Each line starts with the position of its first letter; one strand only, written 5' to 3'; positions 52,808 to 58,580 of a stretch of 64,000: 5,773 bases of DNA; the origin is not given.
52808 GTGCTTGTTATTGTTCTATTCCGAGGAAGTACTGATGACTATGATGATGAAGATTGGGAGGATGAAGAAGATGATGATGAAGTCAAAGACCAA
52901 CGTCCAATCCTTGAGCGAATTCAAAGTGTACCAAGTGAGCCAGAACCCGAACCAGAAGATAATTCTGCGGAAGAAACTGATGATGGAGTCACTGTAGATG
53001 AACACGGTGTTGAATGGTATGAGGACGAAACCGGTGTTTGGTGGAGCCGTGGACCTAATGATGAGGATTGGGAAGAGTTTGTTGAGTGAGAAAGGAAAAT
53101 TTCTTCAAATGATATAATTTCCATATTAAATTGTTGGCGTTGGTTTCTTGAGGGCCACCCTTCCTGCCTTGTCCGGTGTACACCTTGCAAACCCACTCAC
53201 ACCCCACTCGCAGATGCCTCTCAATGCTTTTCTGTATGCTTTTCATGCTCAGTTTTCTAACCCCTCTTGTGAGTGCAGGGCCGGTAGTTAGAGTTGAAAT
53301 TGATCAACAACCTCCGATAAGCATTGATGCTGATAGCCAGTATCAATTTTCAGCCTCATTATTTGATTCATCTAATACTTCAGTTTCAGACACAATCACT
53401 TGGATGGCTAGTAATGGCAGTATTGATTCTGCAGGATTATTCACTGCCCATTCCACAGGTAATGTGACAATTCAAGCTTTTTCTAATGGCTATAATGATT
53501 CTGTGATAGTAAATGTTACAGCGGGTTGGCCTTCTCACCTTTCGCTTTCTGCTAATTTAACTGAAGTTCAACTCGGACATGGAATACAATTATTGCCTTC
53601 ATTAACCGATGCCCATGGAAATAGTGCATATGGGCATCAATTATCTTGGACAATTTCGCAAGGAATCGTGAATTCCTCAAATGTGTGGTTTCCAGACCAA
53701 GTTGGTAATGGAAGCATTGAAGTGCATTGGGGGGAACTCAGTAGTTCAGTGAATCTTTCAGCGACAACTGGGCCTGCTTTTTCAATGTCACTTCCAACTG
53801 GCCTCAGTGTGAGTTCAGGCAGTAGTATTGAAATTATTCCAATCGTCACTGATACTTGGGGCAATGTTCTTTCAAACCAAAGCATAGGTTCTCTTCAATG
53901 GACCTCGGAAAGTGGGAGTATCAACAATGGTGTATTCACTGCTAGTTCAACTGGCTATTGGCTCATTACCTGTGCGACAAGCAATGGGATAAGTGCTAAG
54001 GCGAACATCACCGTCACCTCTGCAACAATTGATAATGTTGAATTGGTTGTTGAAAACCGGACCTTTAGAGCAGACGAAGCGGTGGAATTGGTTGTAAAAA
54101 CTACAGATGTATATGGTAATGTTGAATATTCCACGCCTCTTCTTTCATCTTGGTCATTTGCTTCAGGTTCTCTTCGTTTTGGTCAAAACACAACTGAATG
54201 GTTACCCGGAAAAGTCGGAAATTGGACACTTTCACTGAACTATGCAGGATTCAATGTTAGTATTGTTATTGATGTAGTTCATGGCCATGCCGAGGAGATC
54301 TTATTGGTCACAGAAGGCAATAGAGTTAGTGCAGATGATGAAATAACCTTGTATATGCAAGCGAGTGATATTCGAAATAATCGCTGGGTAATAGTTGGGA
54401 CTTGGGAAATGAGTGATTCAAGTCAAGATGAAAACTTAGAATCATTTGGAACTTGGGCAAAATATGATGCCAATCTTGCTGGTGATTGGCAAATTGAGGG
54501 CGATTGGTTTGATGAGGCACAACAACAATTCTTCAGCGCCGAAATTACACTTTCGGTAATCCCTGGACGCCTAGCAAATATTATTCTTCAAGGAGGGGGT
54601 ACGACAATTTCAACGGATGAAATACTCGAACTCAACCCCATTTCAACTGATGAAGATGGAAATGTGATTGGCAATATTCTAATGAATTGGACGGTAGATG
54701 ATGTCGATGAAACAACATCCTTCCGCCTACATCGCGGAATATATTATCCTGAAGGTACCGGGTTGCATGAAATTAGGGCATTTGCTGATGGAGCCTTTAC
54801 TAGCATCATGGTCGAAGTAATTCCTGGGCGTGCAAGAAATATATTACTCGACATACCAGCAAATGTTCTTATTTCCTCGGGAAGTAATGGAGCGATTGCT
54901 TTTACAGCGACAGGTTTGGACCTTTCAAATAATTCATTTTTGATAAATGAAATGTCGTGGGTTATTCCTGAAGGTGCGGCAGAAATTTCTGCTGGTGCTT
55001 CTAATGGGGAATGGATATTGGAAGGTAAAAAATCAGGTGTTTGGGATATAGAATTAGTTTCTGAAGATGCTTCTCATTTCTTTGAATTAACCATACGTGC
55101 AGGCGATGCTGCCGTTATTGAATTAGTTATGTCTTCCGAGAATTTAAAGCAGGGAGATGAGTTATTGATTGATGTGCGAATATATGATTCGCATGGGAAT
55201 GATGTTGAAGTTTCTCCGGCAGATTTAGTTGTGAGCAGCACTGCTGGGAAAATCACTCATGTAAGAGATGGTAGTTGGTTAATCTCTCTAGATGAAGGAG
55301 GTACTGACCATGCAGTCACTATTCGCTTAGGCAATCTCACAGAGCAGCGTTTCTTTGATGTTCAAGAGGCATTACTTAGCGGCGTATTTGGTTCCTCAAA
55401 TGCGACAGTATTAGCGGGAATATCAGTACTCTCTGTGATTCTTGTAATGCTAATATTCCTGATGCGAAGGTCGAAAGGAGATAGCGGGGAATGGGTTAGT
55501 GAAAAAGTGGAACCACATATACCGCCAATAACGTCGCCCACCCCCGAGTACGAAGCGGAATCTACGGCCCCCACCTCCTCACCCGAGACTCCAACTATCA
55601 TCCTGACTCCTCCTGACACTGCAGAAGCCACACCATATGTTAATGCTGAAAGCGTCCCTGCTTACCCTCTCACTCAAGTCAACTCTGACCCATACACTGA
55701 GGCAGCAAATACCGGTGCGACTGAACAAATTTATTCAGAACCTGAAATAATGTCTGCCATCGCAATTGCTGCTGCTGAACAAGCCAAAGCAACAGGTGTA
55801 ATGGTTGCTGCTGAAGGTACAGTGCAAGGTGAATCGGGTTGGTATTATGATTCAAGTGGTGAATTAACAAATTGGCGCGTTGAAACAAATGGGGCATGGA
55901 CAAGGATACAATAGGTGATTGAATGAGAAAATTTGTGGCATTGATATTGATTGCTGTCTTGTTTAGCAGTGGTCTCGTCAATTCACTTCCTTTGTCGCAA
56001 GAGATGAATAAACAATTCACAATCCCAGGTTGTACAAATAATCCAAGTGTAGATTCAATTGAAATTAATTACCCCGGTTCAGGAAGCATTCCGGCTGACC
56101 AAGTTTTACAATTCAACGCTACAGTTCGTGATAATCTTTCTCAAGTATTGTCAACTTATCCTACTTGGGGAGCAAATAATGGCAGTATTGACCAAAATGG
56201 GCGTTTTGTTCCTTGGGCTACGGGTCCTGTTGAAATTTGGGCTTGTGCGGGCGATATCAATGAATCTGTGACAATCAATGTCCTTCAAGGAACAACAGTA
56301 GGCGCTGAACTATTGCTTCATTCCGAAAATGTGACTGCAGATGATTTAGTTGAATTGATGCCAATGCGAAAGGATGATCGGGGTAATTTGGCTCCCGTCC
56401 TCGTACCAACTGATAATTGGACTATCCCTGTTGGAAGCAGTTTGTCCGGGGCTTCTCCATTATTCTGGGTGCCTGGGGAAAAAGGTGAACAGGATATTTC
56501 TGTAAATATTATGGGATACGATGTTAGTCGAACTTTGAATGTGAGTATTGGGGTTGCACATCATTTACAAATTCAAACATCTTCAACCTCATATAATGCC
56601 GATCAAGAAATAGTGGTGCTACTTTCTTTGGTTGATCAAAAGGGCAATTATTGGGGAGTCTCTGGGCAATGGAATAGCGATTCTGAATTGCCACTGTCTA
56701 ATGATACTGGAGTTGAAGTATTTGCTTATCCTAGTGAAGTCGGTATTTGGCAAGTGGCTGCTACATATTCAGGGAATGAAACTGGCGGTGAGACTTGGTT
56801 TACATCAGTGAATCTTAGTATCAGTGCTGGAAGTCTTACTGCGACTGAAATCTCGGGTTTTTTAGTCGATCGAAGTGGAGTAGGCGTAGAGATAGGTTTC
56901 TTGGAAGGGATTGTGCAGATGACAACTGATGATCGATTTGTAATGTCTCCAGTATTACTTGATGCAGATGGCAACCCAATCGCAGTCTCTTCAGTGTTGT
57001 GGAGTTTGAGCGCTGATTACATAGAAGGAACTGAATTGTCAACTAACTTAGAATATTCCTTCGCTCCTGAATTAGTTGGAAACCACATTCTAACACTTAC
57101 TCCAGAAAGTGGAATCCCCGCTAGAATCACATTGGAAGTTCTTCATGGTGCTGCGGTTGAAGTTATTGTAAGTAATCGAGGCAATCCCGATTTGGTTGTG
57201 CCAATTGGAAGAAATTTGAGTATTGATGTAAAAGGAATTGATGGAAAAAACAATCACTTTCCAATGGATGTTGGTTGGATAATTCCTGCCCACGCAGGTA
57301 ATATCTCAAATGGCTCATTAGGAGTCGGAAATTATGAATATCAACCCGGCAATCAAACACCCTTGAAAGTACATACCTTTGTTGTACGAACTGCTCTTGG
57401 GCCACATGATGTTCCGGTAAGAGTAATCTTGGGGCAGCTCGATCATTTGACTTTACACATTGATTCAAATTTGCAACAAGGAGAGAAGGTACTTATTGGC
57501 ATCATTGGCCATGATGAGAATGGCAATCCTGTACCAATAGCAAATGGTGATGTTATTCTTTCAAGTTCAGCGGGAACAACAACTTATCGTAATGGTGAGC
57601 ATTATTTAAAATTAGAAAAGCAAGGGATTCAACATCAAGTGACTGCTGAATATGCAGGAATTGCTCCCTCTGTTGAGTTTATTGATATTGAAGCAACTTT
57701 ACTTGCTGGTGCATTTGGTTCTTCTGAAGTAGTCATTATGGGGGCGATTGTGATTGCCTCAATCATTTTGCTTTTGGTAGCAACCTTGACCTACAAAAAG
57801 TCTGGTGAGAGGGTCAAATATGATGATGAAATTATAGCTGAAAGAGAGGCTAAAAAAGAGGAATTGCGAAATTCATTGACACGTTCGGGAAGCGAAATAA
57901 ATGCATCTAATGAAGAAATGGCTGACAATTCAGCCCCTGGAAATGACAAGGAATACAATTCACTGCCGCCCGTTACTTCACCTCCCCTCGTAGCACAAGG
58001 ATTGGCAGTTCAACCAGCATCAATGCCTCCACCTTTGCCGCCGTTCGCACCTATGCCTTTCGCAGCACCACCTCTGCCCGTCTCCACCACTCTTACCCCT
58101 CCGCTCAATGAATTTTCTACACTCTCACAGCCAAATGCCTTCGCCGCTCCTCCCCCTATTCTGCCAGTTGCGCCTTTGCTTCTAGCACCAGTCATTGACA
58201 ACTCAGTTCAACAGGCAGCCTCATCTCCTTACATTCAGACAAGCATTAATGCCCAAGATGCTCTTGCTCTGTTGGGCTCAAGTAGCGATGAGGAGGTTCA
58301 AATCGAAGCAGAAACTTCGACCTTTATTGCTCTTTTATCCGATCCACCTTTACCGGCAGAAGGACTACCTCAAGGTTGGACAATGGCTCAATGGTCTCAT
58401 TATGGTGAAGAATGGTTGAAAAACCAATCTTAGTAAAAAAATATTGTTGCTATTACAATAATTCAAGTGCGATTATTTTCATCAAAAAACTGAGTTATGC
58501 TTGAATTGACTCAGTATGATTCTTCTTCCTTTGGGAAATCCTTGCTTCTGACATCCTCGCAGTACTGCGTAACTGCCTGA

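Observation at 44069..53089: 3006-aa surface protein with about 7 tandem lectin-like (DNRLRE-type) + FN3-like module pairs, then an Ig-like array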

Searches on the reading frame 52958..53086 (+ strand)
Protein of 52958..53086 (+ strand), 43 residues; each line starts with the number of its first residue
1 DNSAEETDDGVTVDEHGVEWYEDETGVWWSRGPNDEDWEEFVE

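Call 59: search_protein_families(library=pfam, proteins=[window:52958-53086:+], max_evalue=10)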
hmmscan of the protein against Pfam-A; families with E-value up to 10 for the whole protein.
seq(43 aa): 0 families

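Call 69: search_solved_structures(query=A5, max_evalue=10, show_alignments=2)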
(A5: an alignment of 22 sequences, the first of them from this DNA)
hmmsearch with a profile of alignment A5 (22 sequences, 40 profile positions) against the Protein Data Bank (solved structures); distinct sequences matched with E-value up to 10: 11.
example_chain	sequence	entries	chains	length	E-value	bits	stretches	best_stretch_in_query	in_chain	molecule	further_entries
6i3b_A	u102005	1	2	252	0.00069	22.7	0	6-20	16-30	cPizza6-AYW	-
6i37_A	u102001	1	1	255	0.00074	22.6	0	6-20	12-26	nv1Pizza6-AYW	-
6i38_A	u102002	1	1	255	0.00075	22.6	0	6-20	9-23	nv2Pizza6-AYW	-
6f0q_A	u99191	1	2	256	0.00077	22.6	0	6-20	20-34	Pizza6-AYW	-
6i3a_A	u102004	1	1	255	0.0009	22.3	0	6-20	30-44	v22Pizza6-AYW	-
6i39_A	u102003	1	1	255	0.004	20.3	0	6-20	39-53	v31Pizza6-AYW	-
7zqg_A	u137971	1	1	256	1.4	12.1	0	6-20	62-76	Pizza6-KSH-TSH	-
9bou_A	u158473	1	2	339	2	11.6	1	18-33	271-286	MvdD-like pre-ATP grasp domain-containing protein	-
7zpw_A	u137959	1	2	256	3.7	10.8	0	6-20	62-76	Pizza6-TSK-TSH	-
7zq2_A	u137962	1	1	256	4.3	10.6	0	6-20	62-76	Pizza6-RSH-TSH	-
6f0s_A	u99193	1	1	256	5.6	10.2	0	6-20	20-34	Pizza6-SYW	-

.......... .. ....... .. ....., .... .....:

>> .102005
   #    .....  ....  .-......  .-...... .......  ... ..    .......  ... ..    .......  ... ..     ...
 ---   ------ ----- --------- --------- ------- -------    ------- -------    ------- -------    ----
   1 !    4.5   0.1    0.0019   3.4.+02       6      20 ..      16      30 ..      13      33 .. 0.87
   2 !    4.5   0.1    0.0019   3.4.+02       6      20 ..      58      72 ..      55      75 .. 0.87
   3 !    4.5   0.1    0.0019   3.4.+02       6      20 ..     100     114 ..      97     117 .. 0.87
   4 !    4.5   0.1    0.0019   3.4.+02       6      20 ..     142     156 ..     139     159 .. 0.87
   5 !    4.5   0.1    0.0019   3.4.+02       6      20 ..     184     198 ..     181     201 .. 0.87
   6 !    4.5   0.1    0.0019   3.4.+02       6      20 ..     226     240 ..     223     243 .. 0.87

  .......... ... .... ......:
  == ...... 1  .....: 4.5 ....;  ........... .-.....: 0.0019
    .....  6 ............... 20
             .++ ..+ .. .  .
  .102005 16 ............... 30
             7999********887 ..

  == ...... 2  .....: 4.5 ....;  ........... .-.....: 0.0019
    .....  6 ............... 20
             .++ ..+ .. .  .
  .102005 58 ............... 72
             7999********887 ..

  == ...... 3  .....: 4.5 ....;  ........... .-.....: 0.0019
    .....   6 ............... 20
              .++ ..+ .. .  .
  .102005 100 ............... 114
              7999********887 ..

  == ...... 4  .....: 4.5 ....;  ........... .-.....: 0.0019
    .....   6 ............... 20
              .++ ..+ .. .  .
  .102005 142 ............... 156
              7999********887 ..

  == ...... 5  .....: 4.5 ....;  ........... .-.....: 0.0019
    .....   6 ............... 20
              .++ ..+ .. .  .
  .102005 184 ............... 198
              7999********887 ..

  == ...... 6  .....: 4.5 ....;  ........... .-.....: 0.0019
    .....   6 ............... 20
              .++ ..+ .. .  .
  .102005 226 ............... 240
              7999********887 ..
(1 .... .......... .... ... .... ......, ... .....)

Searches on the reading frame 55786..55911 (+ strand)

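Call 59: search_protein_families(library=pfam, proteins=[window:55786-55911:+], max_evalue=10)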
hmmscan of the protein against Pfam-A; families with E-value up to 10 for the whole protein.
seq(42 aa): 2 families
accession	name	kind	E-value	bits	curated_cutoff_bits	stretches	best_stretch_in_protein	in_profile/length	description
PF01484.22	Col_cuticle_N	-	0.13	12.9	23.5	1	22-41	31-50/50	Nematode cuticle collagen N-terminal domain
PF21540.3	Choline_bind_4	-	0.16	12.4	27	1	10-21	3-14/21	Choline-binding repeat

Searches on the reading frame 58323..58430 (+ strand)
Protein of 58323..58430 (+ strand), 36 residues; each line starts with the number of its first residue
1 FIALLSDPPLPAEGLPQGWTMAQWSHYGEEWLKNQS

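Call 59: search_protein_families(library=pfam, proteins=[window:58323-58430:+], max_evalue=10)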
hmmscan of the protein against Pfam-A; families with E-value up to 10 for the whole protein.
seq(36 aa): 1 family
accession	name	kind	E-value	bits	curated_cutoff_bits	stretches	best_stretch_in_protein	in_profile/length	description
PF08223.16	PaaX_C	-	0.16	12.8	22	1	4-22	50-68/91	PaaX-like protein C-terminal domain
